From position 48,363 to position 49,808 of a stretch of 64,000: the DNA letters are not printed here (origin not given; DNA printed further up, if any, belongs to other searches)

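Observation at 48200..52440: Low-GC (~42-50%) island of four orphan membrane/secreted ORFs: candidate uncharacterised accessory system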

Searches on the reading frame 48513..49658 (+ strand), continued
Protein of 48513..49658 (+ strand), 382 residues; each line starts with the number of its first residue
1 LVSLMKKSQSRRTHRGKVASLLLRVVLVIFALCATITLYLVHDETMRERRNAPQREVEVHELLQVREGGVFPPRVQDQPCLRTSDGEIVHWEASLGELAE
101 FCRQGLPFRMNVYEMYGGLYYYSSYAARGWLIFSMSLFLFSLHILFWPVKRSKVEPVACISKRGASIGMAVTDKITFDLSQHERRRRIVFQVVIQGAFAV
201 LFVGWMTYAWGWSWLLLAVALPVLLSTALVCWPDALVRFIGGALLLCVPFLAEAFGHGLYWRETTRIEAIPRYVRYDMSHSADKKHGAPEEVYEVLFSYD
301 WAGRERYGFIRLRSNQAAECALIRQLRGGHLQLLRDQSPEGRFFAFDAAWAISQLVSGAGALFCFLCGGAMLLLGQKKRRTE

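Call 34: find_related_loci(query=P0016, collection=genome_contigs, flank=10000)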
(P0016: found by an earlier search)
Query P0016 (402 aa) in genome_contigs; peptide patterns used: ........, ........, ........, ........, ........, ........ (x = any residue, [..] = any of these).
69 stretches matched a pattern, but none encodes a relative of the query by tblastn (E <= 1e-3).
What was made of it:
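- Tried and rejected: The genome_contigs scan with D found nothing (call 34).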

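Call 41: search_protein_families(library=pfam, proteins=[L017:3003-5921:+, L017:5900-6514:+, L017:6622-7791:+, L017:7794-8945:+, L017:8935-9981:+, L017:11231-12475:+, L017:12475-13053:+, L017:13025-14107:+, L017:14126-14746:+, L014:2195-2818:+], max_evalue=0.01)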
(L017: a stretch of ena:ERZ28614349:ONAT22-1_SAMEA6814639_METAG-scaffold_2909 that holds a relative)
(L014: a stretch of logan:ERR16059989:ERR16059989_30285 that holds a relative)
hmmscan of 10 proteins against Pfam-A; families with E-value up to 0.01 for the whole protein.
L017:3003-5921:+ (973 aa): 2 families
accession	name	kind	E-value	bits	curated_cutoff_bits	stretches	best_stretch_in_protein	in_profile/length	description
PF05593.20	RHS_repeat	-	3.2e-31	107.5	22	8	214-250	1-37/38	RHS Repeat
PF06037.17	DUF922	-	0.0002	21.9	27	1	881-958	84-153/153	Bacterial protein of unknown function (DUF922)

L017:5900-6514:+ (205 aa): 1 family
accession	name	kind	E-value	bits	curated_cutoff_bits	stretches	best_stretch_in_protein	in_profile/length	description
PF23923.1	DUF7262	-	0.001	20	27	1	9-78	15-85/132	Family of unknown function (DUF7262)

L017:6622-7791:+ (390 aa): 0 families

L017:7794-8945:+ (384 aa): 0 families

L017:8935-9981:+ (349 aa): 0 families

L017:11231-12475:+ (415 aa): 0 families

L017:12475-13053:+ (193 aa): 0 families

L017:13025-14107:+ (361 aa): 0 families

L017:14126-14746:+ (207 aa): 0 families

L014:2195-2818:+ (208 aa): 0 families

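Call 42: search_protein_families(library=ncbifam, proteins=[L017:3003-5921:+, L017:6622-7791:+, L017:8935-9981:+, L017:11231-12475:+, L017:13025-14107:+, L005:9663-9998:+], max_evalue=0.1)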
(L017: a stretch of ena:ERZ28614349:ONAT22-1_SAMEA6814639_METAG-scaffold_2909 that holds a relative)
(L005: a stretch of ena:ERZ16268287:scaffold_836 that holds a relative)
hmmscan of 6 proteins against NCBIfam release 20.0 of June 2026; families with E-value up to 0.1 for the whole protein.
L017:3003-5921:+ (973 aa): 3 families
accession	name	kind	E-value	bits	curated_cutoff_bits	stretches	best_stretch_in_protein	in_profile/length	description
TIGR01643.1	YD_repeat_2x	repeat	3.6e-21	74.7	15.8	3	214-253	1-40/42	YD repeat-containing protein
NF041261.1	RHS_core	equivalog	1.6e-15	56.1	2000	3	36-287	413-656/1261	RHS element core protein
TIGR03696.1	Rhs_assc_core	domain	1.8e-13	50.8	32.5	1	708-792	1-76/76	RHS repeat-associated core domain-containing protein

L017:6622-7791:+ (390 aa): 1 family
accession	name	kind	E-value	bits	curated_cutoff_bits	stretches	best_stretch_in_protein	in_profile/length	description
TIGR03696.1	Rhs_assc_core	domain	7.5e-11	42.4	32.5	1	124-204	1-76/76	RHS repeat-associated core domain-containing protein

L017:8935-9981:+ (349 aa): 1 family
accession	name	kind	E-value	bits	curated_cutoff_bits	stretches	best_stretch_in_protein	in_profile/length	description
TIGR03696.1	Rhs_assc_core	domain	1.2e-12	48.2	32.5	1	79-159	1-75/76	RHS repeat-associated core domain-containing protein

L017:11231-12475:+ (415 aa): 1 family
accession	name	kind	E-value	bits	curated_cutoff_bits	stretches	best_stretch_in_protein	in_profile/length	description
TIGR03696.1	Rhs_assc_core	domain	1.6e-11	44.6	32.5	1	136-218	1-76/76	RHS repeat-associated core domain-containing protein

L017:13025-14107:+ (361 aa): 1 family
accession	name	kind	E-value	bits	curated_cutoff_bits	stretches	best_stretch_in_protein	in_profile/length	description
TIGR03696.1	Rhs_assc_core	domain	7.8e-12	45.5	32.5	1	87-166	1-75/76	RHS repeat-associated core domain-containing protein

L005:9663-9998:+ (112 aa): 1 family
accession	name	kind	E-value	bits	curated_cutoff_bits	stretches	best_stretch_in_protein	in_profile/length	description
TIGR04484.1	thiosulf_SoxA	equivalog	0.057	12.7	110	1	39-86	102-149/212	sulfur oxidation c-type cytochrome SoxA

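Call 43: find_homologous_proteins(query=P0031, max_evalue=0.01)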
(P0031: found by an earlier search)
Query P0031 (156 aa): 2 proteins with E <= 0.01 among 11 candidates.
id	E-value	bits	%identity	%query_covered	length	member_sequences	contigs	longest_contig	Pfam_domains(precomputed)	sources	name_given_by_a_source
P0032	1.1e-95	336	96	100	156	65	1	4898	-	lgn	-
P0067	2.4e-35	140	94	44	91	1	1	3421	-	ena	-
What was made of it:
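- E is small, basic and without homologues (call 43).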

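Call 52: predict_structure(alignment_id=A2)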
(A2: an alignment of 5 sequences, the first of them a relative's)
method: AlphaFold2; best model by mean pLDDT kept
length: 402 residues; sequences in the alignment: 5
mean_pLDDT: 36.9   pTM: 0.32
mean pLDDT of the five models: 36.9, 35.3, 34.3, 32.9, 31.8
residues with pLDDT >= 90: 0; 70-90: 3; 50-70: 72; < 50: 327
segments of 3 or more residues with pLDDT < 50: 1-285, 287-289, 334-351, 387-402
pLDDT, mean of each block of 10 residues (from residue 1): 26 25 26 26 27 35 26 34 30 29 24 31 35 36 28 34 32 32 31 31 29 27 24 26 40 39 39 43 46 56 58 59 60 44 36 53 62 66 49 26 29
secondary structure, 60 per line:
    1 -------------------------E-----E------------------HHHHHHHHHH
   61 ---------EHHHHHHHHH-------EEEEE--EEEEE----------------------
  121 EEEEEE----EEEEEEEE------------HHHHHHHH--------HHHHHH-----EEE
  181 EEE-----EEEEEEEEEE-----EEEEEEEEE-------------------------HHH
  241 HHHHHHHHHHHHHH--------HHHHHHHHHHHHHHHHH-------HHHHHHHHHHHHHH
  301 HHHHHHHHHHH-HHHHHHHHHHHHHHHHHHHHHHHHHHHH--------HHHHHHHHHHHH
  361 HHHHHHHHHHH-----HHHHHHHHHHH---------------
elements in order: H51-60 H71-79 E87-91 E94-98 E121-126 E131-138 H151-158 H167-172 E178-183 E189-198 E204-212 H238-254 H263-279 H287-311 H313-340 H349-371 H377-387

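Call 53: predict_structure(alignment_id=A3)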
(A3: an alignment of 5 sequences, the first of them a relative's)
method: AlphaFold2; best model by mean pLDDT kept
length: 378 residues; sequences in the alignment: 5
mean_pLDDT: 38.1   pTM: 0.29
mean pLDDT of the five models: 38.1, 37.3, 35.4, 34.9, 34.6
residues with pLDDT >= 90: 0; 70-90: 0; 50-70: 30; < 50: 348
segments of 3 or more residues with pLDDT < 50: 1-27, 29-131, 136-193, 195-197, 202-214, 231-233, 245-378
pLDDT, mean of each block of 10 residues (from residue 1): 39 42 47 43 33 31 32 39 40 43 36 29 44 49 34 25 28 41 46 49 44 52 52 49 49 33 26 29 31 30 32 36 30 31 34 40 43 35
secondary structure, 60 per line:
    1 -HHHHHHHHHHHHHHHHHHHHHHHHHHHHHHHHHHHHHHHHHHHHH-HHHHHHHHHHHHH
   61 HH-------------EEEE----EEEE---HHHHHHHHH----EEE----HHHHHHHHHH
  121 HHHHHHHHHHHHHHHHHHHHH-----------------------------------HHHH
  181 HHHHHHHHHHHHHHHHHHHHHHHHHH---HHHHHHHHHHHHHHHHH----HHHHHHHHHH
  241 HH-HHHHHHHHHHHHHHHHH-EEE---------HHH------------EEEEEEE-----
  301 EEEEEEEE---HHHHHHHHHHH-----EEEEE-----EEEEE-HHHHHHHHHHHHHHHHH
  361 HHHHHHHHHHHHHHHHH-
elements in order: H2-46 H48-62 E76-79 E84-87 H91-99 E104-106 H111-141 H177-206 H210-226 H231-242 H244-260 E262-264 E289-295 E301-308 H312-322 E328-332 E338-342 H344-377
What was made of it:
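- AlphaFold models of B and D were unusable (pLDDT 37-38; calls 52, 53), so no structural support exists.
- Tried and rejected: AlphaFold2 on shallow alignments of D and B gave pLDDT 36.9 and 38.1 (calls 52, 53).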

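Call 54: search_protein_representatives(protein=P0001)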
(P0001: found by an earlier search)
Query: 378 residues. Proteins with E-value up to 0.001 (for the whole library): 11; up to 1e-10: 5; up to 1e-30: 3. The best 11 are listed.
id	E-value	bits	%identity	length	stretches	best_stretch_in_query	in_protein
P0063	2.8e-200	681.6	79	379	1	1-377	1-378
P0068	6.3e-90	318.4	45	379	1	10-376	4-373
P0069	2.2e-82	293.6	43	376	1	11-369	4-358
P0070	1.1e-12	64.2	31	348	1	20-376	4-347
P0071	3.4e-11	59.3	28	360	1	71-371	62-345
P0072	2.8e-10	56.3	25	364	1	72-368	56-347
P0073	6.0e-08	48.6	32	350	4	45-94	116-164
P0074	1.0e-06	44.5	25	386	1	63-323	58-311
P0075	1.5e-06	43.9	29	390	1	17-376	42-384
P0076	3.5e-06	42.7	26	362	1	68-343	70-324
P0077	5.2e-04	35.6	33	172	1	86-215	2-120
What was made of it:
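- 48525..49661 (+): ORF B, 378 aa, polytopic membrane protein (about 6 TM). Putative orphan immunity protein. The family is small: 11 representatives at E<=1e-3 among 1.84 billion (call 54).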

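Call 55: find_encoding_contigs(protein=P0068, flank=8000, max_places=4)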
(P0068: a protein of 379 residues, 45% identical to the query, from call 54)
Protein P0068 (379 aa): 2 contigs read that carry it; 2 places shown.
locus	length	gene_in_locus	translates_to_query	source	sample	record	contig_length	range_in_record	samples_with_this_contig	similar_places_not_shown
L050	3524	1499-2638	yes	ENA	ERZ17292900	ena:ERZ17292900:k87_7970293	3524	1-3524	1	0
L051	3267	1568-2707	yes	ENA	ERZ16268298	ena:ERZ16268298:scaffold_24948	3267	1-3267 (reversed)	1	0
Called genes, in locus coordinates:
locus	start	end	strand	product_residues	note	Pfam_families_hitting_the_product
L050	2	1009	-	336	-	?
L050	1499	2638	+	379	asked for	-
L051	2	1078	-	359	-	?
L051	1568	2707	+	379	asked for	-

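Call 56: find_encoding_contigs(protein=P0070, flank=8000, max_places=4)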
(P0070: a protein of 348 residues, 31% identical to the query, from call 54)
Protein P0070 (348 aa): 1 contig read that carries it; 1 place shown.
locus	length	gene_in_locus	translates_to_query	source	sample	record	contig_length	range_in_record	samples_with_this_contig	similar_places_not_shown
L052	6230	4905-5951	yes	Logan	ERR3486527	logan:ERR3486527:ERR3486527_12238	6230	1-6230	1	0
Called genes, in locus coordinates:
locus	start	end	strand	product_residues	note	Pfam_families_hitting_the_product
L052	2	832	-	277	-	?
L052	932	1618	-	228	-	PF01643:Acyl-ACP_TE, PF20791:Acyl-ACP_TE_C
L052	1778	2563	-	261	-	-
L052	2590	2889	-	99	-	-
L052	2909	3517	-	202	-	-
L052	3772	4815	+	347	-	PF13306:LRR_5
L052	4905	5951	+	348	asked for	-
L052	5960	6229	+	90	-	?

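Call 59: find_encoding_contigs(protein=P0069, flank=8000, max_places=4)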
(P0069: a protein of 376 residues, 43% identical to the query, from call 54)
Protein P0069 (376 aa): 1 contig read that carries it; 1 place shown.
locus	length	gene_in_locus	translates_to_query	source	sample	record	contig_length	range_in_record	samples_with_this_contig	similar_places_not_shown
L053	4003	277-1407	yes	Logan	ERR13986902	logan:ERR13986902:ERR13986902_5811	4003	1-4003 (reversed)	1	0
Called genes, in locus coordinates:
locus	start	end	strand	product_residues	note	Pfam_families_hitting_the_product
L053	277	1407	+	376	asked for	-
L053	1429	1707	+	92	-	-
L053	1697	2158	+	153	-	-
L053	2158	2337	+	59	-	-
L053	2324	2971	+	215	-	-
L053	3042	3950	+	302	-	PF08378:NERD, PF01396:Zn_ribbon_Top1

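Call 61: search_protein_families(library=pfam, alignment_id=A4, max_evalue=0.01)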
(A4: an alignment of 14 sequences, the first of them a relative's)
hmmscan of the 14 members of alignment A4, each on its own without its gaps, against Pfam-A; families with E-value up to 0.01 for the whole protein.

A. member 1, P0001 (378 aa): 0 families

B. families by the number of members that match (of 14 scanned): 4 families
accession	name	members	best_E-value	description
PF10128.15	OpcA_G6PD_assem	1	3.3e-05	Glucose-6-phosphate dehydrogenase subunit N-terminal domain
PF17448.7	YqaH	1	0.00022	Uncharacterized YqaH-like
PF17638.7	UL42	1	0.0012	HCMV UL42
PF01040.23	UbiA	1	0.0092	UbiA prenyltransferase family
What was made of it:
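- Tried and rejected: Pfam on all 14 B-family members gave only scattered single-member noise (call 61).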

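Call 62: search_solved_structures(query=A4, max_evalue=1)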
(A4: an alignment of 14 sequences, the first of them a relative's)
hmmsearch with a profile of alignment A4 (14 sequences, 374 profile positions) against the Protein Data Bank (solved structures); distinct sequences matched with E-value up to 1: 1.
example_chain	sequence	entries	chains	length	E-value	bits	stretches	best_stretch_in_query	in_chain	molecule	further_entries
4oxi_A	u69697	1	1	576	0.86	11.8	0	238-305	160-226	Enterobactin synthetase component F-related protein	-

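Call 63: search_solved_structures(query=A2, max_evalue=1)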
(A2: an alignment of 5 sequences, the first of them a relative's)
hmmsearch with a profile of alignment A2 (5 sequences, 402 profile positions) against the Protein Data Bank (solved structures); distinct sequences matched with E-value up to 1: 2.
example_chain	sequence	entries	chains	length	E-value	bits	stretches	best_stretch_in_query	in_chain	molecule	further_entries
8g3g_J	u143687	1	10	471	0.74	11.6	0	209-317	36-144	DNA repair and recombination protein RAD52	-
1c6v_A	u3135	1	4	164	0.96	11.3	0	155-269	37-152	PROTEIN (SIV INTEGRASE)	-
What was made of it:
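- Tried and rejected: Profile searches of the B and D families against PDB sequences gave nothing below E 0.7 (calls 62, 63).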

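Call 70: find_encoding_contigs(protein=P0071, flank=8000, max_places=4)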
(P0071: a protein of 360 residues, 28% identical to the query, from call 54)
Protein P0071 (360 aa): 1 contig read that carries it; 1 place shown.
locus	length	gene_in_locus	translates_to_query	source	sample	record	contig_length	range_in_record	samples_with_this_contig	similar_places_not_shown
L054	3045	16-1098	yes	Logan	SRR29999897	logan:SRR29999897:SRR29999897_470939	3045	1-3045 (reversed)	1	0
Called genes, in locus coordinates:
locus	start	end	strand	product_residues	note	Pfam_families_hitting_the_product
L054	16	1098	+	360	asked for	-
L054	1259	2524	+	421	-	PF00989:PAS (faint), PF13188:PAS_8, PF08448:PAS_4, PF00512:HisKA, PF02518:HATPase_c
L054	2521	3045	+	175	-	?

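Call 71: find_encoding_contigs(protein=P0075, flank=8000, max_places=4)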
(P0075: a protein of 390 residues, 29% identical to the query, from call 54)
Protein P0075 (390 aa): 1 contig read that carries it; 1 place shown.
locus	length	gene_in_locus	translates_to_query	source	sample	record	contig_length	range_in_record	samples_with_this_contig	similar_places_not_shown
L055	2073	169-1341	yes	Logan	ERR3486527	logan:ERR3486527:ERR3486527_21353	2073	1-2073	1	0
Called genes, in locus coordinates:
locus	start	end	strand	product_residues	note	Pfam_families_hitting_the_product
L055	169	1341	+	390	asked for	-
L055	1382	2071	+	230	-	?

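Call 76: find_related_loci(query=A5, collection=metagenome_contigs, flank=8000)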
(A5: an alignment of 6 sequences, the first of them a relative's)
Query A5 (378 aa) in metagenome_contigs; peptide patterns used: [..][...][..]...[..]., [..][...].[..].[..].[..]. (x = any residue, [..] = any of these).
118 stretches matched a pattern, but none encodes a relative of the query by tblastn (E <= 1e-3).

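Call 77: find_related_loci(query=A2, collection=metagenome_contigs, flank=8000)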
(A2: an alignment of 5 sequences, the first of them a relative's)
Query A2 (402 aa) in metagenome_contigs; peptide patterns used: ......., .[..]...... (x = any residue, [..] = any of these).
600 stretches matched a pattern, but none encodes a relative of the query by tblastn (E <= 1e-3).
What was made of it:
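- Tried and rejected: The metagenome_contigs scans with the B and D alignments found nothing (calls 76, 77).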

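Call 83: search_protein_families(library=pfam, proteins=[L017:9430-9981:+, L017:5331-5921:+, L017:7240-7791:+, L017:11891-12475:+, L017:13532-14107:+], max_evalue=1)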
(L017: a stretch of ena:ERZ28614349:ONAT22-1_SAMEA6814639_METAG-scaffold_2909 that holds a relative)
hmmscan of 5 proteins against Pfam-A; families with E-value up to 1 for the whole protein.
L017:9430-9981:+ (184 aa): 1 family
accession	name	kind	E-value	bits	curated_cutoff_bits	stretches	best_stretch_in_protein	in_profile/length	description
PF23834.1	DUF7204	-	0.12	13.2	27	1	116-154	7-41/50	Domain of unknown function (DUF7204)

L017:5331-5921:+ (197 aa): 1 family
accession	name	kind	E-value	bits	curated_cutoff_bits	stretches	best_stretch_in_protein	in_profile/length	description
PF06037.17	DUF922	-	4.3e-05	24.1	27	1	105-182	84-153/153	Bacterial protein of unknown function (DUF922)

L017:7240-7791:+ (184 aa): 0 families

L017:11891-12475:+ (195 aa): 1 family
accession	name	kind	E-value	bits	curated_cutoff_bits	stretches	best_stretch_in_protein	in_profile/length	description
PF17249.8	DUF5318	-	0.091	13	31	1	106-127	92-113/131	Family of unknown function (DUF5318)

L017:13532-14107:+ (192 aa): 0 families

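Call 85: search_protein_families(library=phrogs, proteins=[window:48525-49658:+, L014:2195-2818:+], max_evalue=0.01)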
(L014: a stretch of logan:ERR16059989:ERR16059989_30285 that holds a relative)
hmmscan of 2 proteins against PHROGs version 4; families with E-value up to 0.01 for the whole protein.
window:48525-49658:+ (378 aa): 0 families

L014:2195-2818:+ (208 aa): 0 families
